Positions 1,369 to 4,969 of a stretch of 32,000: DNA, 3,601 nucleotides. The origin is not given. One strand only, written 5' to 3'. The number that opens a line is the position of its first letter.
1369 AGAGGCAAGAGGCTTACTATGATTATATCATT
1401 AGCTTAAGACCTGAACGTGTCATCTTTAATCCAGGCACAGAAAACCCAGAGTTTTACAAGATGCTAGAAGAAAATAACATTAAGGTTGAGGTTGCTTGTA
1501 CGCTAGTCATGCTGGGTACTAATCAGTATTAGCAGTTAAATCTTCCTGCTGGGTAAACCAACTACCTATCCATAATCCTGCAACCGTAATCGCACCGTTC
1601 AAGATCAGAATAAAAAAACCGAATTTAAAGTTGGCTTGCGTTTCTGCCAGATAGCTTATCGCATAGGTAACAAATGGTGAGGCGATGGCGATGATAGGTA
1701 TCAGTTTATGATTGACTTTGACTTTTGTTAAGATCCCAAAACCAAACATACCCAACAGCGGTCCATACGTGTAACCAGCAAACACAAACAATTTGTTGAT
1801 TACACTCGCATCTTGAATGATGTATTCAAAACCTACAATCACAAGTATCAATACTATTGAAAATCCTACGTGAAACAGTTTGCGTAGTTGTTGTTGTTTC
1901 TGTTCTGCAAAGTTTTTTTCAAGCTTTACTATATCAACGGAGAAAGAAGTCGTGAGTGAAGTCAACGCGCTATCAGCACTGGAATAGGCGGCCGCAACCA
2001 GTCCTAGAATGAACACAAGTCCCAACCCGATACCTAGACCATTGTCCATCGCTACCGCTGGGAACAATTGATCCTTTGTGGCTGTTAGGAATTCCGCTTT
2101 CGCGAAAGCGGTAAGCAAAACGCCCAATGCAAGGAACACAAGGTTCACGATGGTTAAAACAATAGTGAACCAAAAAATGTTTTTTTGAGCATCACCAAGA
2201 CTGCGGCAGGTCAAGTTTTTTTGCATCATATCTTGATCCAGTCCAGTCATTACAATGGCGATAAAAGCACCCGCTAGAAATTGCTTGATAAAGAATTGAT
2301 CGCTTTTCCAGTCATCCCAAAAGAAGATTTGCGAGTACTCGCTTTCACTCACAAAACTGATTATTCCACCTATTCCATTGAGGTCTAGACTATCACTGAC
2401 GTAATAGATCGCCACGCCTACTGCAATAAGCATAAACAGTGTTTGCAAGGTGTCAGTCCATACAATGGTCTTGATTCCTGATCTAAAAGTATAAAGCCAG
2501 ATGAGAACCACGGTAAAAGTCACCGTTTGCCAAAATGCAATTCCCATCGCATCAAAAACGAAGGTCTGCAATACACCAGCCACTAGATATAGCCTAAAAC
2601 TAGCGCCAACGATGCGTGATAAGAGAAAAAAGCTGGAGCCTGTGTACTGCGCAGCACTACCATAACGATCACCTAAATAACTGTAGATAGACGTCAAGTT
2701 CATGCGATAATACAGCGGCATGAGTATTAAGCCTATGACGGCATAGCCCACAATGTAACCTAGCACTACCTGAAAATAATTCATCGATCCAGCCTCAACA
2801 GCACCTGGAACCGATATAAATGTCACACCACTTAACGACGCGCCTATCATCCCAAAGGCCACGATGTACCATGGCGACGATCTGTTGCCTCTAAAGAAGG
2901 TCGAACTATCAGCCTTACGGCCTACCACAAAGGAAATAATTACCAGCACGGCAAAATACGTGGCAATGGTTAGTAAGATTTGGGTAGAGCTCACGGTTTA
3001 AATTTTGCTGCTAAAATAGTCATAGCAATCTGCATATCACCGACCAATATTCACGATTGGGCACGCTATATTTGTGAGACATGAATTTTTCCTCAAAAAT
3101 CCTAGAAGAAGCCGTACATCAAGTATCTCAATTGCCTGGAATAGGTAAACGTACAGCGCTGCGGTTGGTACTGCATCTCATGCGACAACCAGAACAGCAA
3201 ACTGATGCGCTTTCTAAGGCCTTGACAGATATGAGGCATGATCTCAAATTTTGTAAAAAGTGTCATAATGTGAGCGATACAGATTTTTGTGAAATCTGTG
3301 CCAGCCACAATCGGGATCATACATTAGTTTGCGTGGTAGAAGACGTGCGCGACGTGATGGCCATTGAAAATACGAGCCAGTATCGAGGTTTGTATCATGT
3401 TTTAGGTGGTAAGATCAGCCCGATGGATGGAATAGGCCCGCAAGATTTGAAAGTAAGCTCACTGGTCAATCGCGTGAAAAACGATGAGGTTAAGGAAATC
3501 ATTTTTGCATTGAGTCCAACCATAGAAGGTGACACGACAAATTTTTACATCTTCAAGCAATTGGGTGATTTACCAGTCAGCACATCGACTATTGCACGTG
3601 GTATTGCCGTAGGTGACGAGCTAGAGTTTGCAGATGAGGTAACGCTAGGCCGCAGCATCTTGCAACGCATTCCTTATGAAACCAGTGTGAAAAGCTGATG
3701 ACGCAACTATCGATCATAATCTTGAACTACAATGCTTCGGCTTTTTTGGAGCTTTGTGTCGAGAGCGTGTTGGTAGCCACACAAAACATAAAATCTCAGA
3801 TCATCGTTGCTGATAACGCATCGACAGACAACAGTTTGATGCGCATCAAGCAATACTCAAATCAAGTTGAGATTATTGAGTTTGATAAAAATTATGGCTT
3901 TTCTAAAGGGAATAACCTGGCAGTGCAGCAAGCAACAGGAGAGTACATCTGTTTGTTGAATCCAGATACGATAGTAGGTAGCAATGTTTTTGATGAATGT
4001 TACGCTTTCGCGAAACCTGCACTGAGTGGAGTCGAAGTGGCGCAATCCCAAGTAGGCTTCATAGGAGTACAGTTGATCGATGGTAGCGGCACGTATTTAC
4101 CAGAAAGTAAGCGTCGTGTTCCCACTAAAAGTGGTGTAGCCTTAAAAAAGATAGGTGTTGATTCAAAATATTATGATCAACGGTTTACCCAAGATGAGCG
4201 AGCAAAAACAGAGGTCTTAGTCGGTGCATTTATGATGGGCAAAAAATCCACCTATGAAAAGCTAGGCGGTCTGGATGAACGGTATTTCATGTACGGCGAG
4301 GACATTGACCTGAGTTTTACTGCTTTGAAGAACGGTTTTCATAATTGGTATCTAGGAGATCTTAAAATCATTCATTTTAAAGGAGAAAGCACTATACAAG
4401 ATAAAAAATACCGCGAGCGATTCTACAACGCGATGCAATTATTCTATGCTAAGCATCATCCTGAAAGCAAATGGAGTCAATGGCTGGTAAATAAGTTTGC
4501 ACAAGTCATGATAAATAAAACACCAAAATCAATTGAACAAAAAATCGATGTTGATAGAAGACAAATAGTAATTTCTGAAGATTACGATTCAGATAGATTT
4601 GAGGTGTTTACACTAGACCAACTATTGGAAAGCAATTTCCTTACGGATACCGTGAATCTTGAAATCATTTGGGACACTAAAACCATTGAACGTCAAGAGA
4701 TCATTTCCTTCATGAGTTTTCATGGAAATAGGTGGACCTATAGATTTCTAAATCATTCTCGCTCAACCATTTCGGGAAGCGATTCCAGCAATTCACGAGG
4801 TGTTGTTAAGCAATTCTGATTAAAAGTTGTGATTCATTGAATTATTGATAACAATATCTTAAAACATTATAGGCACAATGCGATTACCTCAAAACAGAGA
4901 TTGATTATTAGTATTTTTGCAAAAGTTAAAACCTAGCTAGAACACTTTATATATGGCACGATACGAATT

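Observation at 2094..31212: Highly iterated 14-24 nt palindrome (core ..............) scattered through genes and spacers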

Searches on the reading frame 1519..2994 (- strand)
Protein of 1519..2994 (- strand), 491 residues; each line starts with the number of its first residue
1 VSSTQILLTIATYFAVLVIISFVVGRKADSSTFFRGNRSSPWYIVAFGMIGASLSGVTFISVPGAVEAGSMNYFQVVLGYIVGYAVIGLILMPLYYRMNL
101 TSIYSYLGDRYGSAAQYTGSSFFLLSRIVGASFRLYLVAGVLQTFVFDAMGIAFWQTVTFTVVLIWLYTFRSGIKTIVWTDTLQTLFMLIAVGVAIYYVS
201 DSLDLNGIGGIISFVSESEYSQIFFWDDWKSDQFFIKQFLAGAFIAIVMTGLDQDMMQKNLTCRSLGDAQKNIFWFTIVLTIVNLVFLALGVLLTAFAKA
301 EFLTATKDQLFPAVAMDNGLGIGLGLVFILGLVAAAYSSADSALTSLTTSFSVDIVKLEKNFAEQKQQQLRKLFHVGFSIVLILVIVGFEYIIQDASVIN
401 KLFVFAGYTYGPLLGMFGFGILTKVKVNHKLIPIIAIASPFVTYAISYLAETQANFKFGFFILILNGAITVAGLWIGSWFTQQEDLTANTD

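Call 7: search_protein_families(library=pfam, proteins=[window:1519-2994:-])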
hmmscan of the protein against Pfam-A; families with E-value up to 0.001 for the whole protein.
window:1519-2994:- (491 aa): 1 family
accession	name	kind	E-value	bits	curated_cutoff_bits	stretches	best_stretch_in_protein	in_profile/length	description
PF00474.23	SSF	-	2e-17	63.6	22.8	1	33-406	1-373/406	Sodium:solute symporter family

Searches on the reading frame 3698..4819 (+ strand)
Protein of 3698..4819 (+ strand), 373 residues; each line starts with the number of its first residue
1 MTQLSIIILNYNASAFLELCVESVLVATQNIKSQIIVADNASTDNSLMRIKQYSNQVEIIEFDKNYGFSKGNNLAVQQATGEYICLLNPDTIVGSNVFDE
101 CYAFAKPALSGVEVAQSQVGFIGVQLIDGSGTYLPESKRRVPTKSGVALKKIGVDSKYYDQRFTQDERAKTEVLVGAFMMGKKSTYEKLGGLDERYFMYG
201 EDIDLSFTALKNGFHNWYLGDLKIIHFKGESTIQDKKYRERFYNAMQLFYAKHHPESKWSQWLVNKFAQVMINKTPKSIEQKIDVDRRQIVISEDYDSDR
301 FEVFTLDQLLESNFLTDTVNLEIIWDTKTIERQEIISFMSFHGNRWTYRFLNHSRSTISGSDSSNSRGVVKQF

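Call 7: search_protein_families(library=pfam, proteins=[window:3698-4819:+])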
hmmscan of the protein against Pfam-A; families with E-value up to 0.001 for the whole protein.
window:3698-4819:+ (373 aa): 3 families
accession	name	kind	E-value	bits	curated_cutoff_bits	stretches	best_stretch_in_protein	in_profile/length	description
PF00535.33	Glycos_transf_2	-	1.2e-18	68.1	23.3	1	5-131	1-129/168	Glycosyl transferase family 2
PF13641.12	Glyco_tranf_2_3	-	5.7e-12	46.6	27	1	4-231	3-216/230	Glycosyltransferase like family 2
PF10111.15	Glyco_tranf_2_2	-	0.00068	19.6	27.3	0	31-205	28-195/276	Glycosyltransferase like family 2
